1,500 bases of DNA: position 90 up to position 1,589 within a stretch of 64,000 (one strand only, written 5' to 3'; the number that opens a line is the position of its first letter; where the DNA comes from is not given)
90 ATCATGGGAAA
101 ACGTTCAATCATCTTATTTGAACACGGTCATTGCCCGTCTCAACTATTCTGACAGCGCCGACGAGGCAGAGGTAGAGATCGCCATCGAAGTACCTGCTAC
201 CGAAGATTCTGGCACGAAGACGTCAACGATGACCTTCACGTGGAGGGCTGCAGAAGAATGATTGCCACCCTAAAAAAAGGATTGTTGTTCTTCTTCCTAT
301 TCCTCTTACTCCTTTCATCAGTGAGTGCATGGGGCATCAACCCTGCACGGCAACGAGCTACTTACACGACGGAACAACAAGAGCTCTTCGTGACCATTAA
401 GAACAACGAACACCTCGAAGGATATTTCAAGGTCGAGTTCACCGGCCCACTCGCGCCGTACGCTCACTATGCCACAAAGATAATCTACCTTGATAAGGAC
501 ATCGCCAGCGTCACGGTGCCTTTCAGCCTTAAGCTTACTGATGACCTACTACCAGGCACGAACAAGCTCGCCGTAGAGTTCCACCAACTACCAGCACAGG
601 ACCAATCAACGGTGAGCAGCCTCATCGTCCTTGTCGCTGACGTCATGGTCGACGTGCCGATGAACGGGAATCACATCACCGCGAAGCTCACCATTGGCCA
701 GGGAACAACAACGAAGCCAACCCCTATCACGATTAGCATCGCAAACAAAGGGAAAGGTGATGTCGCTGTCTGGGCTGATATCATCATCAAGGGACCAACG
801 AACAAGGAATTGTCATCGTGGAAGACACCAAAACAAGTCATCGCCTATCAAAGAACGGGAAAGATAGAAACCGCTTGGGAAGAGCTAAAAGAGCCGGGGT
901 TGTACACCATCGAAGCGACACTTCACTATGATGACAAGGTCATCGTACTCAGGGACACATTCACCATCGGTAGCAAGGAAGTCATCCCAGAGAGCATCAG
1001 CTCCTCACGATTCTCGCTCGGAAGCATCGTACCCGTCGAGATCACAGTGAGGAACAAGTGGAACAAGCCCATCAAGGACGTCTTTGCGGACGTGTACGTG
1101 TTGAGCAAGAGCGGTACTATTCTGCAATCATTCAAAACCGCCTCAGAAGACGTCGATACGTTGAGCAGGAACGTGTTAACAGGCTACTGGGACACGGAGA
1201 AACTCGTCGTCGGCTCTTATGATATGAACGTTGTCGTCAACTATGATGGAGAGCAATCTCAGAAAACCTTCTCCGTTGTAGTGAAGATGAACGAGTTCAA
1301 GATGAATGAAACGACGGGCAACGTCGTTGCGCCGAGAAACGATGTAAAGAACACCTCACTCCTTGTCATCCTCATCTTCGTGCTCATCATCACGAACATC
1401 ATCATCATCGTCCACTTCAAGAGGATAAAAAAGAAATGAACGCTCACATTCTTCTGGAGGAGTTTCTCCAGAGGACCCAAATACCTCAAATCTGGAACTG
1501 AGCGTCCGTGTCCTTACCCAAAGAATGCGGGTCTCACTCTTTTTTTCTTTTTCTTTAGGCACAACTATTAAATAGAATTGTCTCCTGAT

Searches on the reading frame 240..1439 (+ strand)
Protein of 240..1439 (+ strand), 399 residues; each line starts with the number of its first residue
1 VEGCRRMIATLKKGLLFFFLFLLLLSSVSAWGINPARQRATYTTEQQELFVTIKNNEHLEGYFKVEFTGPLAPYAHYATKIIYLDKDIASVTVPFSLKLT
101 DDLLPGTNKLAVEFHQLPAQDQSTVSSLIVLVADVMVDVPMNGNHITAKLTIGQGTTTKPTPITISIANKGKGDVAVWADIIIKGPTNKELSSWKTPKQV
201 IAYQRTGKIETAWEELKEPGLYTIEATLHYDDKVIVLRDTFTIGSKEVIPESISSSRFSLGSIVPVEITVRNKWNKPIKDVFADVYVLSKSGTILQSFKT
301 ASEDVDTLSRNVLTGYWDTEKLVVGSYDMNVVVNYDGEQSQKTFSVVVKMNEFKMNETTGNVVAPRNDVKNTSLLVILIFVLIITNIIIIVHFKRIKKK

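Call 19: search_protein_families(library=pfam, proteins=[window:240-1439:+], max_evalue=0.00001)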
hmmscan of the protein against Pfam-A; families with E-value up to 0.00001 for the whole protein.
window:240-1439:+ (399 aa): 0 families

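Call 57: find_encoding_contigs(protein=window:240-1439:+, flank=10000, max_places=1)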
Protein window:240-1439:+ (399 aa): no gene with exactly this product is on record in the collection.
